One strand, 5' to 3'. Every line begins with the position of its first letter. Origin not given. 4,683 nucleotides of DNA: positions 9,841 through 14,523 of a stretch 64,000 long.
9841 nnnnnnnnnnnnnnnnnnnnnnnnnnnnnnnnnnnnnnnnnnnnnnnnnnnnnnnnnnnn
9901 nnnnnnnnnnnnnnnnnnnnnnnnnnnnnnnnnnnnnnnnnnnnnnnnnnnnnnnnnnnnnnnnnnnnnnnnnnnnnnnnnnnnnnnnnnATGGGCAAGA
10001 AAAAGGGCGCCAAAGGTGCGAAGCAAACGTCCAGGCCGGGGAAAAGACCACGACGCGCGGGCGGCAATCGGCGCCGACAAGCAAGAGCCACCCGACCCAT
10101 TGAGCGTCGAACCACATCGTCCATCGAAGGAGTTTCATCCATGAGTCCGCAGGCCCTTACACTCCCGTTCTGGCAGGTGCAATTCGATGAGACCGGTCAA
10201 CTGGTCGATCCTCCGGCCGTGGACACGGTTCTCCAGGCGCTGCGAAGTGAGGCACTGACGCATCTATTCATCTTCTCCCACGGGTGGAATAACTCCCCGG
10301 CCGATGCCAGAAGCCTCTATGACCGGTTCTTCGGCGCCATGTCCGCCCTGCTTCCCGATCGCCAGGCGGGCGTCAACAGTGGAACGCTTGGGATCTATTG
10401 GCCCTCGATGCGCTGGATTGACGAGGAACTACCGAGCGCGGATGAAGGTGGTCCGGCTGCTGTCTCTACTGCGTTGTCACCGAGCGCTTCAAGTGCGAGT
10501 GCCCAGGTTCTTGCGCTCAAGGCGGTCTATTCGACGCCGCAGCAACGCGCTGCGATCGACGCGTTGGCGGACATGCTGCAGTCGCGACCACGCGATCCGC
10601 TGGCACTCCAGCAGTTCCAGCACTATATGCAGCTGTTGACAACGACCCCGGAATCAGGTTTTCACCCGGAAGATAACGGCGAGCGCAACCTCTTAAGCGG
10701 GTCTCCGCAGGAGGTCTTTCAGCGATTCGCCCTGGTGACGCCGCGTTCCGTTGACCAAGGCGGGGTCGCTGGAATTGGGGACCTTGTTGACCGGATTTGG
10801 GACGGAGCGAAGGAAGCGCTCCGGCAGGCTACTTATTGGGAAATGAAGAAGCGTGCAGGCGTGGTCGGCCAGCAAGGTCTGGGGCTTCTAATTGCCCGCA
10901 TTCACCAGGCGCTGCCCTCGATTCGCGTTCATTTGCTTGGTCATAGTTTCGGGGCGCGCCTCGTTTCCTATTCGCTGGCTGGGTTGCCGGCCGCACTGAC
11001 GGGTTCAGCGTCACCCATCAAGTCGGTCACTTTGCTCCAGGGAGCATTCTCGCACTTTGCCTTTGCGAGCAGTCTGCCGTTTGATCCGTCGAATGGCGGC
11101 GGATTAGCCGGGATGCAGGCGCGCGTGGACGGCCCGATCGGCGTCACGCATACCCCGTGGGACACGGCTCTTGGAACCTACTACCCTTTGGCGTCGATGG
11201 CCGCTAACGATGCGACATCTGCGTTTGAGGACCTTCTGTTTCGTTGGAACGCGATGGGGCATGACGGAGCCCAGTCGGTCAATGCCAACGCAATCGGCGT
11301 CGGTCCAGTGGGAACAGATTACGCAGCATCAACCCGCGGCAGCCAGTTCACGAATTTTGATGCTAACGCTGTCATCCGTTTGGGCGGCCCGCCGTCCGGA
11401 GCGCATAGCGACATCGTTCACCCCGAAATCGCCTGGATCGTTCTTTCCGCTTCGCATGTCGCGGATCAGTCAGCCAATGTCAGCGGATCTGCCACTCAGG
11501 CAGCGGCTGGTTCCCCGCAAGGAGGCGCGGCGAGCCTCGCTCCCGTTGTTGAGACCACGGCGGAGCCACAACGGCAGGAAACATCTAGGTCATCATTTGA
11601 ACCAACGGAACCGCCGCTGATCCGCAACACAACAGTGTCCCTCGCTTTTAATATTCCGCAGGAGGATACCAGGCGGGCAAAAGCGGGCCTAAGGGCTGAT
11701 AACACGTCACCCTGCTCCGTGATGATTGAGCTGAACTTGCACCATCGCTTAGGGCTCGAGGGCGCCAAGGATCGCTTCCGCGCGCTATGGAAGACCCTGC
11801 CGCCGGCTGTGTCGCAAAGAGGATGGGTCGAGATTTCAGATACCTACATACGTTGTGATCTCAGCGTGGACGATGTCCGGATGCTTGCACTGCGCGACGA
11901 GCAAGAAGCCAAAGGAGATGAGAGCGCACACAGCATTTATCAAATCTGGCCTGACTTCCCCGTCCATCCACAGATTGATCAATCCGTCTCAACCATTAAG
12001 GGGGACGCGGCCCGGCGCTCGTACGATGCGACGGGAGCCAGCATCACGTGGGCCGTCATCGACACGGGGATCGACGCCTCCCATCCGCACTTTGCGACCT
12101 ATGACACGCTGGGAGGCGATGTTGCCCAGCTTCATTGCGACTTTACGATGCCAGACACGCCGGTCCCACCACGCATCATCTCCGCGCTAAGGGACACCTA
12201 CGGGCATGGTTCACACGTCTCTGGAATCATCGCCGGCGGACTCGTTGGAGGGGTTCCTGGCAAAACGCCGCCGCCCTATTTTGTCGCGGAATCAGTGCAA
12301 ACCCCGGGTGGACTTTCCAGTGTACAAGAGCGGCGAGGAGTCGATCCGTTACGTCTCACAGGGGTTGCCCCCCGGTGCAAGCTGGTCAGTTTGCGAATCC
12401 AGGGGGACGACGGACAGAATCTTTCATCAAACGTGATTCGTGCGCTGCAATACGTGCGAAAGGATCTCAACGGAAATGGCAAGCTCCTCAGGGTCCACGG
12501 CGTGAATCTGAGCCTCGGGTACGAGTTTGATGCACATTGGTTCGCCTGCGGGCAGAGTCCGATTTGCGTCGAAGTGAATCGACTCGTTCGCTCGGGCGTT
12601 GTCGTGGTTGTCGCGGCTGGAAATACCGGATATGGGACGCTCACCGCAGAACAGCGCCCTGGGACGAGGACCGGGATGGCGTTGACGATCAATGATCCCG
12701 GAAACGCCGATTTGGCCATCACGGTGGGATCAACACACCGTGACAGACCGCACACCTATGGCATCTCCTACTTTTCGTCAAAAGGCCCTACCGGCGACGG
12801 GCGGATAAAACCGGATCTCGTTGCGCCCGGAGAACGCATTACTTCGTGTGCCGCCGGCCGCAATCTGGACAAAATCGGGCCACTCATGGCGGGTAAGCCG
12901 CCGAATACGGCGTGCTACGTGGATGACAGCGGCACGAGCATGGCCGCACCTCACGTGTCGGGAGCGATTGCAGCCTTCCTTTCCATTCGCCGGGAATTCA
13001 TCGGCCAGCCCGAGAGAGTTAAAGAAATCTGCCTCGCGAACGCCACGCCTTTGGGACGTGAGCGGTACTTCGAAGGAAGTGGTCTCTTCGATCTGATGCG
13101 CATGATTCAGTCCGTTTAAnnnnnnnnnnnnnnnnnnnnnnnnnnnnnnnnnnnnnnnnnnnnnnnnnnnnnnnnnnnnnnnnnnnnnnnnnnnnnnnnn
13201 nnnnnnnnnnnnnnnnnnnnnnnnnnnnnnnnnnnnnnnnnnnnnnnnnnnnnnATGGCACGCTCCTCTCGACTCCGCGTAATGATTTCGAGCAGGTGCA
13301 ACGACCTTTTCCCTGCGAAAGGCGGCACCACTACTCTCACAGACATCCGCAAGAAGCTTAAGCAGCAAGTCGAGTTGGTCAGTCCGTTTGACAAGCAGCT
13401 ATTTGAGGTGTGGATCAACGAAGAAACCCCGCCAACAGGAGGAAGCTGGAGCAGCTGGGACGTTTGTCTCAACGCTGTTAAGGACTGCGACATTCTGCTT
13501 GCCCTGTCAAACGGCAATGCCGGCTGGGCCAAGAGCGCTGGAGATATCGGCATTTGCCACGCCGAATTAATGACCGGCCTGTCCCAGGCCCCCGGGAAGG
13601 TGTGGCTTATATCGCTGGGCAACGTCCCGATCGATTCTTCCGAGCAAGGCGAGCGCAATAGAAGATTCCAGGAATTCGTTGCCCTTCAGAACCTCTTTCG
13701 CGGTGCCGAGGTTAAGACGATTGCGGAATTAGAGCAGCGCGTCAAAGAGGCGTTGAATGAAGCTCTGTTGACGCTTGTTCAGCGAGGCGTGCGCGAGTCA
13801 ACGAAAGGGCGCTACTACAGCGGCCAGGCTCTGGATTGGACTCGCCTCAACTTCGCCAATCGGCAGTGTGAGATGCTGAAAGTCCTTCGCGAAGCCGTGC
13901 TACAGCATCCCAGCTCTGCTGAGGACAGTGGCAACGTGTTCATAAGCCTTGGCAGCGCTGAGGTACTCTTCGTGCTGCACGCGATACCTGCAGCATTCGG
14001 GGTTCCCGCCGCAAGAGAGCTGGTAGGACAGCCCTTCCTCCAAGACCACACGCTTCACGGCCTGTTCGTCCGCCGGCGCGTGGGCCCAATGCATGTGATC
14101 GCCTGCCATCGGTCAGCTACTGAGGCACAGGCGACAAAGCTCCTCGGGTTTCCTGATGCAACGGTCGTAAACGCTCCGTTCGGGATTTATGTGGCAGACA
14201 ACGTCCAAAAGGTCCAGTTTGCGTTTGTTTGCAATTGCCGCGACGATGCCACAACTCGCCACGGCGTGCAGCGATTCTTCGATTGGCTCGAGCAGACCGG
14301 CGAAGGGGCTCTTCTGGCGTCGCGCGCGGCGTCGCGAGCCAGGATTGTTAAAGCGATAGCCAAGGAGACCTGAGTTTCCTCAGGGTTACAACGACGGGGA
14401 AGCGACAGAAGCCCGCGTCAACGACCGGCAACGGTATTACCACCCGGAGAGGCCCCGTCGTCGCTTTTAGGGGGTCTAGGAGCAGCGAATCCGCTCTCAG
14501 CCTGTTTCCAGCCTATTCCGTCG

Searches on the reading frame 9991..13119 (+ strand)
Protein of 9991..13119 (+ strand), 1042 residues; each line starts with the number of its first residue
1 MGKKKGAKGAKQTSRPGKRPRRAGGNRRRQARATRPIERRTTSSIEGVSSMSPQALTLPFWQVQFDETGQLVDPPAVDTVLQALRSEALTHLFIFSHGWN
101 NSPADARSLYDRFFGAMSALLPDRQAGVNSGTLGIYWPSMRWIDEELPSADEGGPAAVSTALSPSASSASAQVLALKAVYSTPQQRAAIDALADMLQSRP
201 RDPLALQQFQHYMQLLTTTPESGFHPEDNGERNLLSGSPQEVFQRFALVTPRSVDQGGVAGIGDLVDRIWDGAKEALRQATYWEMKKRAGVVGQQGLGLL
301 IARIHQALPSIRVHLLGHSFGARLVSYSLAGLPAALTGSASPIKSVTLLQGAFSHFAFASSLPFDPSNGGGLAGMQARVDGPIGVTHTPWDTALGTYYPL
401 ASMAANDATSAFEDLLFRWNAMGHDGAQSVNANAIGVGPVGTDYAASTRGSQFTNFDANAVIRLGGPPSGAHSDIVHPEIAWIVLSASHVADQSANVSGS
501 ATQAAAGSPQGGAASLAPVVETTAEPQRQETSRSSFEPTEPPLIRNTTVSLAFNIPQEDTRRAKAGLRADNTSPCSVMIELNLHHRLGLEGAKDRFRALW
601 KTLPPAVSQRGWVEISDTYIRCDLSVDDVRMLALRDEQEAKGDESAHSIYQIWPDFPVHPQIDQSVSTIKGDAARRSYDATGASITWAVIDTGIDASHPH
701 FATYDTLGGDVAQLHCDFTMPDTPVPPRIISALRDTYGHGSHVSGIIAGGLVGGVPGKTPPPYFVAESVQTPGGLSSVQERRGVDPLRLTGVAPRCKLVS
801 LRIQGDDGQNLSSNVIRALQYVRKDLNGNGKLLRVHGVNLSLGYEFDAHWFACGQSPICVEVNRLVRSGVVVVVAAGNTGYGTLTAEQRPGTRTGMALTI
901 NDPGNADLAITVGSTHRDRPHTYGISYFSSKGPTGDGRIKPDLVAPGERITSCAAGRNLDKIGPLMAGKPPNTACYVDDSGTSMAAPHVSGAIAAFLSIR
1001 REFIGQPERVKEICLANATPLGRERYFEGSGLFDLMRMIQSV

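Call 42: search_protein_families(library=pfam, proteins=[window:9991-13119:+], max_evalue=0.001)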
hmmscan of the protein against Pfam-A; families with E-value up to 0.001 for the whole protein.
window:9991-13119:+ (1042 aa): 1 family
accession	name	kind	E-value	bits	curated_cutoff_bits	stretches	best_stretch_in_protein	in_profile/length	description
PF00082.27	Peptidase_S8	-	1.3e-37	130.1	21.8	1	685-1023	4-278/288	Subtilase family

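Call 93: search_protein_families(library=padloc, proteins=[window:9991-13119:+], max_evalue=0.001)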
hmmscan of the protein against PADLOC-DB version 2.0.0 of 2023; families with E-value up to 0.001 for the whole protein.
window:9991-13119:+ (1042 aa): 4 families
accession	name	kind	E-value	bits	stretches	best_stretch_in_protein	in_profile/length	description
PDLC03014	subtilase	-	1.1e-47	161.3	1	669-1032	161-388/391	-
PDLC02197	IetS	-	2.5e-10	37.3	1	839-997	357-511/749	-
PDLC02201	IetS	-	0.00059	16.2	1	899-996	405-503/781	-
PDLC02198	IetS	-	0.00077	15.5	0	928-995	471-544/795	-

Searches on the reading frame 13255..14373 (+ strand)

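Call 42: search_protein_families(library=pfam, proteins=[window:13255-14373:+], max_evalue=0.001)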
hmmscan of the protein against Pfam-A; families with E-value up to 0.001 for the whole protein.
window:13255-14373:+ (372 aa): 1 family
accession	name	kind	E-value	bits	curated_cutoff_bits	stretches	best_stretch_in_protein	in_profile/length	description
PF13271.11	DUF4062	-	2.6e-05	24.8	24.7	1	8-104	1-78/82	Domain of unknown function (DUF4062)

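Call 93: search_protein_families(library=padloc, proteins=[window:13255-14373:+], max_evalue=0.001)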
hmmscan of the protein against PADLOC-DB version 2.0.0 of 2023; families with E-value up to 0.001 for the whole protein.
window:13255-14373:+ (372 aa): 0 families
